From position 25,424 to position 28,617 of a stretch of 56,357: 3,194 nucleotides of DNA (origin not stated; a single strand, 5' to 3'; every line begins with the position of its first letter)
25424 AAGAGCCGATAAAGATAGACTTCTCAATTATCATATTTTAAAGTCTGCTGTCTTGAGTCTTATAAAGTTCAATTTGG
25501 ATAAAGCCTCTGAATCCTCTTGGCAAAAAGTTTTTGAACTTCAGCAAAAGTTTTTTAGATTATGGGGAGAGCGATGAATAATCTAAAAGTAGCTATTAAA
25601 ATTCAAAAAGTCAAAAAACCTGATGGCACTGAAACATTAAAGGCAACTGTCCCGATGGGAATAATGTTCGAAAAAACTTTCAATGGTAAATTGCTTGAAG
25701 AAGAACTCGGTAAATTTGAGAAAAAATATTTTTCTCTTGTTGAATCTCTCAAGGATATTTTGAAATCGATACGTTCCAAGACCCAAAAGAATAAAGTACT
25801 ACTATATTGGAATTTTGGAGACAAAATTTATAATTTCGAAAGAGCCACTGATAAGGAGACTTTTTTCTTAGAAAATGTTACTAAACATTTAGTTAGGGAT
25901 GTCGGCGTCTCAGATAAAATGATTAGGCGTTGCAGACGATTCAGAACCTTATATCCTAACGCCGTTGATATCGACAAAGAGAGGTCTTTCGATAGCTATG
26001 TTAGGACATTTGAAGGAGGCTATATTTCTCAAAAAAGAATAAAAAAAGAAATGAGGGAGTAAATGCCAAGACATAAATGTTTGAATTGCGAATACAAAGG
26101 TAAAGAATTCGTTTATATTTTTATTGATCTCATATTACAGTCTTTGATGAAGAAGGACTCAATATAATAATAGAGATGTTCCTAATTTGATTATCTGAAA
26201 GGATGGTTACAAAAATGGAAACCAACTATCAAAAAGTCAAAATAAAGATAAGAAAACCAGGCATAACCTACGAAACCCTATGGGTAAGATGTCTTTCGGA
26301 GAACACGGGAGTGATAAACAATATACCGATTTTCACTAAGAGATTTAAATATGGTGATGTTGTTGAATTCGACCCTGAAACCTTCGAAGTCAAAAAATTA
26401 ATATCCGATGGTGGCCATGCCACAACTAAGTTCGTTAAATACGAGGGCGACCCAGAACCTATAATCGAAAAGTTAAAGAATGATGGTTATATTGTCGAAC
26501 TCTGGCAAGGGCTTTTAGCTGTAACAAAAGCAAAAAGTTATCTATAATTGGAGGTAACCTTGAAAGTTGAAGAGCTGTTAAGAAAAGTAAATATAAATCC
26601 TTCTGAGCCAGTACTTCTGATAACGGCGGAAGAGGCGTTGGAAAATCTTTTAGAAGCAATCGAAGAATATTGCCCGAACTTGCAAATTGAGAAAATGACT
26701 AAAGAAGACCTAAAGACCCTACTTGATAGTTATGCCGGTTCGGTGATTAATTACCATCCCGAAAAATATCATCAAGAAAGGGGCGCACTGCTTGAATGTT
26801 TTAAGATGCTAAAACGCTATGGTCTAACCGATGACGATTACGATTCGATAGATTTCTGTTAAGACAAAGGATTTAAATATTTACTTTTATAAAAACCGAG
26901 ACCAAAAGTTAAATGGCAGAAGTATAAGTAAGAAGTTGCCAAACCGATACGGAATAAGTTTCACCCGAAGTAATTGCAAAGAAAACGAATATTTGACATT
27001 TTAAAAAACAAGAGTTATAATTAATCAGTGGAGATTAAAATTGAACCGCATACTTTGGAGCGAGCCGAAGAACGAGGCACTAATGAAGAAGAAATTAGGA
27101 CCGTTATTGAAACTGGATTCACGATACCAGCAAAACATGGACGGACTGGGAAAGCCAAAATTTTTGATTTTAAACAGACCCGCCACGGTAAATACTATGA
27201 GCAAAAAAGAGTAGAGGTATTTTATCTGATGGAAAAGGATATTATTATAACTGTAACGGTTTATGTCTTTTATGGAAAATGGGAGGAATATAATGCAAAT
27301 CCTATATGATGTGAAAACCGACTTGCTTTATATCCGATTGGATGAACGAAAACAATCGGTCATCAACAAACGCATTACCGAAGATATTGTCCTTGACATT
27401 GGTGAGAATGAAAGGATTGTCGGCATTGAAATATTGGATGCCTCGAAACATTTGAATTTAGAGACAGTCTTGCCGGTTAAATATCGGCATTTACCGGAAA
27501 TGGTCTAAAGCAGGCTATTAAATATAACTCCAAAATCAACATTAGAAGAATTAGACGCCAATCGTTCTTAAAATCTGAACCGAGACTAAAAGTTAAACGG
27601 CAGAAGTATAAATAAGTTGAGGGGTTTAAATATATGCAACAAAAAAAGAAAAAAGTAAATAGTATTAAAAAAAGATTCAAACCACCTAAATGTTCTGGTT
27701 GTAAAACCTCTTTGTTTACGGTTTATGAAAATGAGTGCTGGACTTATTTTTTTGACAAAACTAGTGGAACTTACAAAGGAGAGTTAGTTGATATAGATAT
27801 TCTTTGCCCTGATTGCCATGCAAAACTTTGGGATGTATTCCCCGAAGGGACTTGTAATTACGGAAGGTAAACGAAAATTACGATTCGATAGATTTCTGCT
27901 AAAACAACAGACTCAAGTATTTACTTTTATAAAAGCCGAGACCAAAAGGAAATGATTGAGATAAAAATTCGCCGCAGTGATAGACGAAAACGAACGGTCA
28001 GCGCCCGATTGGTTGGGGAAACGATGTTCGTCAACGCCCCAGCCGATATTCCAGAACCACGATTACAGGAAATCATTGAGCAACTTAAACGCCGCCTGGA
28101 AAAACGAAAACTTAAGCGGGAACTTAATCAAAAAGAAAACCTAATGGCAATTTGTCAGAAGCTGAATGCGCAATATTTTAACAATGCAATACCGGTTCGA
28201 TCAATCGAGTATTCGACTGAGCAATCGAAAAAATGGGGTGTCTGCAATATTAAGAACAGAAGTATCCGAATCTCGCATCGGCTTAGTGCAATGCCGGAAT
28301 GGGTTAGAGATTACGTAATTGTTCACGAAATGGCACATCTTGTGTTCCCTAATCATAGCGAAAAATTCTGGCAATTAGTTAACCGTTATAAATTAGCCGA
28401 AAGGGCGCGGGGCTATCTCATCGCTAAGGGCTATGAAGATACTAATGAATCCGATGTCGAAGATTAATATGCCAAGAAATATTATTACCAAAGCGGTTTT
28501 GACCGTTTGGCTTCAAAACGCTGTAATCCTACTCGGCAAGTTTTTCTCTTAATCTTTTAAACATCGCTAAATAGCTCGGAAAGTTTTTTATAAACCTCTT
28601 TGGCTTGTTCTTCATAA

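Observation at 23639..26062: Three-gene GHKL-ATPase cassette: candidate uncharacterised defence/conflict system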

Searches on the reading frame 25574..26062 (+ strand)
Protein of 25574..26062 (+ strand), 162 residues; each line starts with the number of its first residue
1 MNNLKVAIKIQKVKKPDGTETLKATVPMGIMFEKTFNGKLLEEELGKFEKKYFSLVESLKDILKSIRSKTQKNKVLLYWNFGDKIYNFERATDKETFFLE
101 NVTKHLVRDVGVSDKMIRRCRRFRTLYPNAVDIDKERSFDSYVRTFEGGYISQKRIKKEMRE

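Call 3: search_protein_families(library=pfam, proteins=[window:25574-26062:+], max_evalue=0.1)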
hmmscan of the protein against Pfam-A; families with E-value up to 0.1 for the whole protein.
window:25574-26062:+ (162 aa): 1 family
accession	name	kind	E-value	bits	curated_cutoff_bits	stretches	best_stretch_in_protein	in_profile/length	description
PF17761.7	DUF1016_N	-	0.0056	17.2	32.8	1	64-130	11-82/137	DUF1016 N-terminal domain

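Call 4: search_protein_families(library=padloc, proteins=[window:25574-26062:+], max_evalue=0.1)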
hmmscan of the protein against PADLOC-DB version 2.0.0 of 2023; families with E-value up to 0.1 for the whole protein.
window:25574-26062:+ (162 aa): 14 families
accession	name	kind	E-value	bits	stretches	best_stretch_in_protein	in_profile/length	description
PDLC04827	PDC-S02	-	3.8e-06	24.7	1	49-143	7-111/234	-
PDLC04812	PDC-S02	-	6.9e-06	24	1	51-143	7-109/151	-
PDLC04807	PDC-S02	-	1.6e-05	22.3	1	49-134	10-105/351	-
PDLC04810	PDC-S02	-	0.00026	18.3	1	48-135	7-102/355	-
PDLC04808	PDC-S02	-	0.00027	19.2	1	55-142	7-104/111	-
PDLC04800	PDC-S02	-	0.00068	18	1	49-130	8-97/129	-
PDLC04795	PDC-S02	-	0.00074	16.8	1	34-130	18-110/357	-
PDLC04826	PDC-S02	-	0.0011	16.7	1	49-130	8-97/222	-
PDLC04804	PDC-S02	-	0.0017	16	1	52-129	11-96/203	-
PDLC04797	PDC-S02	-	0.0024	15.9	1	55-144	8-107/126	-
PDLC04825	PDC-S02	-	0.0036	15.2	1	55-130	17-101/193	-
PDLC04818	PDC-S02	-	0.006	14.6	1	56-106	13-71/79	-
PDLC04805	PDC-S02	-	0.0081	14.7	1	45-111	10-80/107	-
PDLC04802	PDC-S02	-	0.018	13.2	1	52-143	9-112/171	-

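Call 5: search_protein_families(library=ncbifam, proteins=[window:25574-26062:+], max_evalue=0.1)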
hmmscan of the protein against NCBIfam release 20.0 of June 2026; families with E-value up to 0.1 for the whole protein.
window:25574-26062:+ (162 aa): 1 family
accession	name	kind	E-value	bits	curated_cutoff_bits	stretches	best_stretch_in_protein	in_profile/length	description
TIGR03650.1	violacein_E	equivalog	0.077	13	177.05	1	35-129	87-175/184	violacein biosynthesis enzyme VioE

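Call 41: find_homologous_proteins(query=window:25574-26062:+, max_evalue=0.001)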
Query window:25574-26062:+ (162 aa): 80 proteins with E <= 0.001 among 107 candidates.
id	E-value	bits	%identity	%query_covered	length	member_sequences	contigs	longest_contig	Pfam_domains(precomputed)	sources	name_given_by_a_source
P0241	1.0e-99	349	100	100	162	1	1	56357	-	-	-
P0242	5.9e-71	255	74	98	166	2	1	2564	-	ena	-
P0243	2.5e-70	253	76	96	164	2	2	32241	-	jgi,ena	-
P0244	4.4e-70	252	75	94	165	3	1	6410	-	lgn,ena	-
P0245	2.4e-67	244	71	97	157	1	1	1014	-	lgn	-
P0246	6.8e-67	242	71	98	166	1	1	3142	-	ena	-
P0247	9.9e-67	242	72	96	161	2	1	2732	-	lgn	-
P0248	1.4e-53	199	60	98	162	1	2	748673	-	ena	-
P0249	1.5e-52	196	62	94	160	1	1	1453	-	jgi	-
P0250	6.0e-52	194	60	94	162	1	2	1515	-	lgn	-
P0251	1.8e-51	192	60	98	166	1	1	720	-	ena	-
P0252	3.7e-51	191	55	96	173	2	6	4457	-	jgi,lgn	-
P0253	5.4e-51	191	56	94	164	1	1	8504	-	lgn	-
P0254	8.5e-51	190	59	98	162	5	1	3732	-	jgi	jgi:hypothetical protein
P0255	1.3e-50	189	72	77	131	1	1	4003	-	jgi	jgi:hypothetical protein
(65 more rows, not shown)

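Call 44: search_protein_families(library=pfam, alignment_id=A3, max_evalue=0.01)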
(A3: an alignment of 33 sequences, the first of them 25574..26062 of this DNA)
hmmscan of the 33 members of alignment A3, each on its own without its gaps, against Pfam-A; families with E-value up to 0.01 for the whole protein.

A. member 1, window:25574-26062:+ (162 aa): 1 family
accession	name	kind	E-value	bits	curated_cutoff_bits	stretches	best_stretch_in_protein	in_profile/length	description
PF17761.7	DUF1016_N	-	0.0056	17.2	32.8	1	64-130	11-82/137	DUF1016 N-terminal domain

B. families by the number of members that match (of 33 scanned): 4 families
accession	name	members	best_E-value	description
PF17761.7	DUF1016_N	13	0.00021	DUF1016 N-terminal domain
PF21370.4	PAS_GdpP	4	0.00093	Cyclic-di-AMP phosphodiesterase GdpP-like, PAS domain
PF10505.14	NARG2_C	3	0.00022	NMDA receptor-regulated gene protein 2 C-terminus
PF09466.15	Yqai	2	0.0021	Hypothetical protein Yqai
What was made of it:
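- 25574..26062 (+): Gene 3: the 162-aa obligate partner. It has an N-terminal beta-hairpin, a long helix and a DUF1016_N-like helical bundle. It has no nuclease. DUF1016_N and PDC-S02 signals are below threshold (calls 3, 4, 44).
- On DUF1016/YhcG: It is matched by 13 of 33 members, all below the cutoff (call 44).
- Closest known: DUF1016/YhcG PD-. Same: The helical bundle of gene 3 gives recurrent weak matches to DUF1016_N and to the N-terminal third of PDC-S02 profiles (calls 3, 4, 44).
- Checked: It recurs in 13 of 33 family members, best E=2e-4 (call 44).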

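Call 48: predict_structure(alignment_id=A3)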
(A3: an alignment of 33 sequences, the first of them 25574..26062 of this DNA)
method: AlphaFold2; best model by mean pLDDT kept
length: 162 residues; sequences in the alignment: 33
mean_pLDDT: 85.5   pTM: 0.78
mean pLDDT of the five models: 85.5, 84.1, 83.8, 83.3, 83.2
residues with pLDDT >= 90: 80; 70-90: 60; 50-70: 21; < 50: 1
segments of 3 or more residues with pLDDT < 50: none
pLDDT, mean of each block of 10 residues (from residue 1): 73 86 79 66 88 96 92 92 96 84 94 96 95 93 79 64 61
secondary structure, 60 per line:
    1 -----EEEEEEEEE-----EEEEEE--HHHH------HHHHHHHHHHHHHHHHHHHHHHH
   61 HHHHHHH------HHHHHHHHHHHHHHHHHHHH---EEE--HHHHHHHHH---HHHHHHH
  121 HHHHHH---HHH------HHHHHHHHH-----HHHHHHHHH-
elements in order: E6-14 E20-25 H28-31 H38-67 H74-93 E97-99 H102-110 H114-126 H139-147 H153-161
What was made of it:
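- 25574..26062 (+): AF2 pLDDT is 85.5 (call 48).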

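Call 52: fold_search(model_id=the predicted structure, library=pdb)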
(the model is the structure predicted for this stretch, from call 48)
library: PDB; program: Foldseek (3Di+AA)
matches with E <= 10: 316; with E <= 0.001: 0
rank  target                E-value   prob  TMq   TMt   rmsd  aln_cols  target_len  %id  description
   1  9y66_C                3.0e-01  0.09  0.19  0.07  30.8       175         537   12  attLsym bound serine integrase complex in the dimeric state (released 2026-02-04)
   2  9fau_E                4.6e-01  0.08  0.20  0.12  19.1       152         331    8  CryoEM structure of human full-length beta3gamma2 GABA(A) receptor in complex with GARLH4, the TMD of Neuroligin2 and  (released 2025-07-02)
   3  9dxf_A                5.2e-01  0.06  0.16  0.06  22.9       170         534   12  attLmm bound serine integrase and RDF complex in the post-rotation state (released 2026-01-21)
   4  9dxd_A                5.9e-01  0.06  0.16  0.06  23.0       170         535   12  attLmm bound serine integrase and RDF complex in the pre-rotation state (released 2026-01-21)
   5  6v4s_C                6.7e-01  0.11  0.27  0.10  17.3       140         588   11  A Closed pore conformation of a Pentameic ligand-gated ion channel with additional N-terminal domain (released 2020-06-03)
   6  9fth_A                6.7e-01  0.09  0.26  0.09  18.2       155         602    8  Open conformation of the pentameric ligand-gated ion channel, DeCLIC at pH 5 with 10mM Ca2+ (released 2024-09-11)
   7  6v4s_D                7.1e-01  0.10  0.26  0.10  17.3       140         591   11  A Closed pore conformation of a Pentameic ligand-gated ion channel with additional N-terminal domain (released 2020-06-03)
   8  8vuw_A                7.1e-01  0.08  0.24  0.14  19.7       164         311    9  ELIC5 with cysteamine in 2:1:1 POPC:POPE:POPG nanodisc in open conformation (released 2024-02-07)
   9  6dw0_D                7.6e-01  0.15  0.28  0.17  17.2       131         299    9  Cryo-EM structure of the benzodiazepine-sensitive alpha1beta1gamma2S tri-heteromeric GABAA receptor in complex with GA (released 2018-08-08)
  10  9ev8_A                7.6e-01  0.08  0.24  0.09  17.5       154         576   12  Non-uniform refinement of the CryoEM structure of DeCLIC nanodisc with 10mM calcium (released 2025-04-09)
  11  9eva_A                7.6e-01  0.08  0.24  0.09  17.5       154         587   12  3DFlex refinement of the CryoEM structure of DeCLIC nanodisc with 10mM calcium (released 2025-04-09)
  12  9eva_D                8.5e-01  0.14  0.32  0.11  16.8       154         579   11  3DFlex refinement of the CryoEM structure of DeCLIC nanodisc with 10mM calcium (released 2025-04-09)
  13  6d6u_D                9.1e-01  0.12  0.28  0.15  18.4       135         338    5  Human GABA-A receptor alpha1-beta2-gamma2 subtype in complex with GABA and flumazenil, conformation A (released 2018-06-27)
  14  9ev1_A                9.6e-01  0.13  0.32  0.11  17.1       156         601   11  3DFlex refinement of the CryoEM structure of DeCLIC nanodisc with 10mM EDTA in sym-like state (released 2025-04-09)
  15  8g5g_A                1.2e+00  0.13  0.30  0.16  15.4       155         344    6  Native GABA-A receptor from the mouse brain, meta-alpha1-alpha3-beta2-gamma2 subtype, in complex with GABA, Zolpidem,  (released 2023-09-20)
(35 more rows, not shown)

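Call 54: search_protein_families(library=phrogs, proteins=[window:25574-26062:+], max_evalue=0.01)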
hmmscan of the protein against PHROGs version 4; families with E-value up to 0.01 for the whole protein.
window:25574-26062:+ (162 aa): 2 families
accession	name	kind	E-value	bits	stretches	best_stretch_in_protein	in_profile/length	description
phrog_22762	-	unknown function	0.00023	21.5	1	55-130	11-91/343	-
phrog_8999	-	unknown function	0.0025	18.4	1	43-146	93-186/270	-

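Call 57: search_solved_structures(query=A3, max_evalue=10, show_alignments=2)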
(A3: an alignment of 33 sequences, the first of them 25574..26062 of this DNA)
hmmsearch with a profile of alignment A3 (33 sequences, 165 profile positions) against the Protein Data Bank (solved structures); distinct sequences matched with E-value up to 10: 4.
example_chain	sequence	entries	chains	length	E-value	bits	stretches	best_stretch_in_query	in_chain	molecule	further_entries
6b3o_A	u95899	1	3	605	0.33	13.9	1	33-77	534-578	Spike glycoprotein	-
9hzm_A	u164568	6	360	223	0.5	13.4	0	25-77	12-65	Chloroplast membrane-associated 30 kD protein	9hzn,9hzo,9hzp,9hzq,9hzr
6pfp_A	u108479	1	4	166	0.85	12.6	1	32-141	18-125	Myosin-7 fused to GP7 and EB1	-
3kb5_A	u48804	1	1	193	2.5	11.1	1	65-100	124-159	Tripartite motif-containing protein 72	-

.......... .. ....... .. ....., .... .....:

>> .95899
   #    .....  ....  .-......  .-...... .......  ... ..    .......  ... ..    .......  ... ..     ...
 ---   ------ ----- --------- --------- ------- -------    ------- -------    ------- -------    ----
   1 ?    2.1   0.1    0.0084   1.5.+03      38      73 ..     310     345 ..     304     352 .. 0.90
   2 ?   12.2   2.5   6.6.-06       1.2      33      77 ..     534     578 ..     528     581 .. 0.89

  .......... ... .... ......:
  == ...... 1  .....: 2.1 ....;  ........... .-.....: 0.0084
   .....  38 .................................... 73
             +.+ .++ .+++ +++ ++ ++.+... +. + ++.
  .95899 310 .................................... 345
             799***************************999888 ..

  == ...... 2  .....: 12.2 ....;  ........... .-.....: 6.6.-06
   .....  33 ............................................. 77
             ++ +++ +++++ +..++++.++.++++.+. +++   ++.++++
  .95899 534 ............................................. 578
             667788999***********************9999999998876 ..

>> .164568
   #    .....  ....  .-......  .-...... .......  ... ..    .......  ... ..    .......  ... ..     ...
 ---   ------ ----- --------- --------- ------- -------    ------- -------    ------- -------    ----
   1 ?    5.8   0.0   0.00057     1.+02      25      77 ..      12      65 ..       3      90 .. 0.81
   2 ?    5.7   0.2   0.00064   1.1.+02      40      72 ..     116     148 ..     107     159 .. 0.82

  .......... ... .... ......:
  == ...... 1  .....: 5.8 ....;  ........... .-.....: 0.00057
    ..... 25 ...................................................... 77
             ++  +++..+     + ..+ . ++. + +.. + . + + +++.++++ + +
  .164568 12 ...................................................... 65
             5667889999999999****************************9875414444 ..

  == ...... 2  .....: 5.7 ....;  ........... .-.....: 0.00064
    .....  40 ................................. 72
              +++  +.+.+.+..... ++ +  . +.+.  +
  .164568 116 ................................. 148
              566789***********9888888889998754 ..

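Call 63: search_protein_representatives(alignment_id=A3)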
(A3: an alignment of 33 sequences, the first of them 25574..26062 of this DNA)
Query: 33 sequences, 165 profile positions. Proteins with E-value up to 0.001 (for the whole library): 125; up to 1e-10: 41; up to 1e-30: 8. The best 125 are listed.
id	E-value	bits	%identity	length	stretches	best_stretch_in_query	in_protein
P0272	2.0e-76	271.6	-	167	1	2-164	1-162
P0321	1.5e-58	213.5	-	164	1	2-163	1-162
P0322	2.3e-56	206.4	-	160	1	2-159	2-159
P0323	1.2e-54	200.8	-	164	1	1-159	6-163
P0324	8.0e-48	178.6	-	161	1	1-160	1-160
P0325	1.4e-47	177.9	-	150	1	6-153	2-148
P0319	2.5e-41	157.5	-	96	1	76-164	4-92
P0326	3.0e-36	141.0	-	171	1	4-162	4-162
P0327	3.8e-29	117.9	-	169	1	4-159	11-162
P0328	3.2e-28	114.9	-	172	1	3-149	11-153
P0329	6.3e-28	113.9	-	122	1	40-157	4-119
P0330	9.6e-27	110.1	-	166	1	1-149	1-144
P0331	5.4e-25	104.4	-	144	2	106-155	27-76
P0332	1.4e-22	96.5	-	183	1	2-149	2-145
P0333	9.6e-22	93.8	-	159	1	6-157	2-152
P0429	3.8e-04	36.5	-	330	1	49-132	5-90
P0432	5.1e-04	36.1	-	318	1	52-141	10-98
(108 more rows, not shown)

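Call 89: fold_search(model_id=the predicted structure, library=viral)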
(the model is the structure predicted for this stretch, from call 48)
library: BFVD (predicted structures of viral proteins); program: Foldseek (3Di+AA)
matches with E <= 10: 715; with E <= 0.001: 0
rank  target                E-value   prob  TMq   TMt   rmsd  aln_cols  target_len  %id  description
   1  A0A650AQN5            1.4e-01  0.11  0.16  0.11  18.4       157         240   16  RNA-directed RNA polymerase 2a (Fragment) [Solanum nigrum ilarvirus 1]
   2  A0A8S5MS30            1.4e-01  0.16  0.20  0.27  23.4       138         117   13  Nucleoprotein [Myoviridae sp. ctbWL16]
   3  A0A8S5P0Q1            1.7e-01  0.15  0.23  0.25  22.3       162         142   12  Tail assembly chaperone [Siphoviridae sp. ctiMP24]
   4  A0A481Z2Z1            2.8e-01  0.09  0.17  0.07  16.1       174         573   15  Protein kinase [Pithovirus LCPAC102]
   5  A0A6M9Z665            3.0e-01  0.30  0.27  0.33  18.5       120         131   15  (no name in the UniProt tables at hand)
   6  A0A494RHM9            3.0e-01  0.10  0.14  0.12  12.2       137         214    8  (no name in the UniProt tables at hand)
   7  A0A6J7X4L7            3.0e-01  0.06  0.15  0.10  15.6       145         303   14  Uncharacterized protein [uncultured Caudovirales phage]
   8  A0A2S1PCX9            3.2e-01  0.92  0.32  0.71   2.9        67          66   10  Helix-turn-helix DNA binding domain protein [Mycobacterium phage TChen]
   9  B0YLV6                3.8e-01  0.15  0.21  0.26  13.7       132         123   11  Uncharacterized protein [Glossina hytrovirus (isolate Glossina pallidipes/Ethiopia/Seibersdorf/-)]
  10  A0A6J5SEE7            3.8e-01  0.09  0.19  0.20  30.1       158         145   11  Uncharacterized protein [uncultured Caudovirales phage]
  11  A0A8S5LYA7            3.8e-01  0.07  0.15  0.16  18.9       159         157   13  Nucleoside triphosphate pyrophosphohydrolase [Siphoviridae sp. ctXPH7]
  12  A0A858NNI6            3.8e-01  0.06  0.15  0.09  19.0       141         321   16  (no name in the UniProt tables at hand)
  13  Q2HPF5                4.1e-01  0.08  0.18  0.17  17.3       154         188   14  Uncharacterized protein [Burkholderia phage BcepNazgul]
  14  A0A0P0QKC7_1          4.3e-01  0.09  0.20  0.05  18.4       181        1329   13  (no name in the UniProt tables at hand)
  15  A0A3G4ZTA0            4.6e-01  0.06  0.16  0.12  12.3       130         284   10  Ligase 2 [Edafosvirus sp.]
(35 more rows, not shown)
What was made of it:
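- The best hint for gene 3 is a sub-domain match to a phage HTH protein at E=0.32 (call 89).
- Tried and rejected: Nothing significant, apart from a sub-domain match to a phage HTH protein at E=0.32 (calls 52, 89).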

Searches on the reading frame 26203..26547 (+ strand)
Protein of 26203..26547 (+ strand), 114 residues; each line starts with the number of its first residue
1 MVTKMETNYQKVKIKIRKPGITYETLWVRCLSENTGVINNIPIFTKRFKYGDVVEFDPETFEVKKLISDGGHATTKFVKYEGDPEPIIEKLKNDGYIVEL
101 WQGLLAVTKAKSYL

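Call 3: search_protein_families(library=pfam, proteins=[window:26203-26547:+], max_evalue=0.1)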
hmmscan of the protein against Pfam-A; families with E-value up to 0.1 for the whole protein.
window:26203-26547:+ (114 aa): 1 family
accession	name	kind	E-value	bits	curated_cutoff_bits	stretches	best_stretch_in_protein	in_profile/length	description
PF14085.11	DUF4265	-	1.4e-10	41.6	27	1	24-107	1-89/115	Domain of unknown function (DUF4265)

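Call 4: search_protein_families(library=padloc, proteins=[window:26203-26547:+], max_evalue=0.1)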
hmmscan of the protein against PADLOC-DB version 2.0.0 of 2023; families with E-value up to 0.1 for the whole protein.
window:26203-26547:+ (114 aa): 1 family
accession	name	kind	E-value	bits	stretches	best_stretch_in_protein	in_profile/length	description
PDLC02614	DrmC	-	0.033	12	1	23-73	63-113/153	DrmC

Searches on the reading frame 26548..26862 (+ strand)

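Call 3: search_protein_families(library=pfam, proteins=[window:26548-26862:+], max_evalue=0.1)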
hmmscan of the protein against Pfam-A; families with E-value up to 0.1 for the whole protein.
window:26548-26862:+ (104 aa): 2 families
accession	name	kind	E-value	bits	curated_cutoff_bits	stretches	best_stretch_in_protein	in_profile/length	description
PF17452.7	YnfE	-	0.034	14.9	25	0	28-61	26-59/78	Uncharacterized YnfE-like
PF14591.11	AF0941-like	-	0.038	15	22.6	1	6-94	10-74/113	AF0941-like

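Call 4: search_protein_families(library=padloc, proteins=[window:26548-26862:+], max_evalue=0.1)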
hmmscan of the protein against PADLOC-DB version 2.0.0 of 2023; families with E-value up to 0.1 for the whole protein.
window:26548-26862:+ (104 aa): 0 families

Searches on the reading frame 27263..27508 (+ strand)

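Call 75: search_protein_families(library=pfam, proteins=[window:27263-27508:+], max_evalue=0.0001)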
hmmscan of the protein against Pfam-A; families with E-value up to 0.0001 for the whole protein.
window:27263-27508:+ (81 aa): 1 family
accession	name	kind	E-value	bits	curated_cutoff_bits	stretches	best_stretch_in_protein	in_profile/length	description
PF10049.14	DUF2283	-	2e-12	47.5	23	1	13-61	2-49/49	Protein of unknown function (DUF2283)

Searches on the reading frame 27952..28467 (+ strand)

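Call 75: search_protein_families(library=pfam, proteins=[window:27952-28467:+], max_evalue=0.0001)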
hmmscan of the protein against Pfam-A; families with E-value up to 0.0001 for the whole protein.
window:27952-28467:+ (171 aa): 2 families
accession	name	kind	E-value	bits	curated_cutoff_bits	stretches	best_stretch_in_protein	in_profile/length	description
PF01863.23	YgjP-like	-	1.7e-22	80.9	26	1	78-146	127-193/207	YgjP-like, metallopeptidase domain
PF10263.15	SprT-like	-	7.3e-08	32.7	25.6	1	66-132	3-74/108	SprT-like family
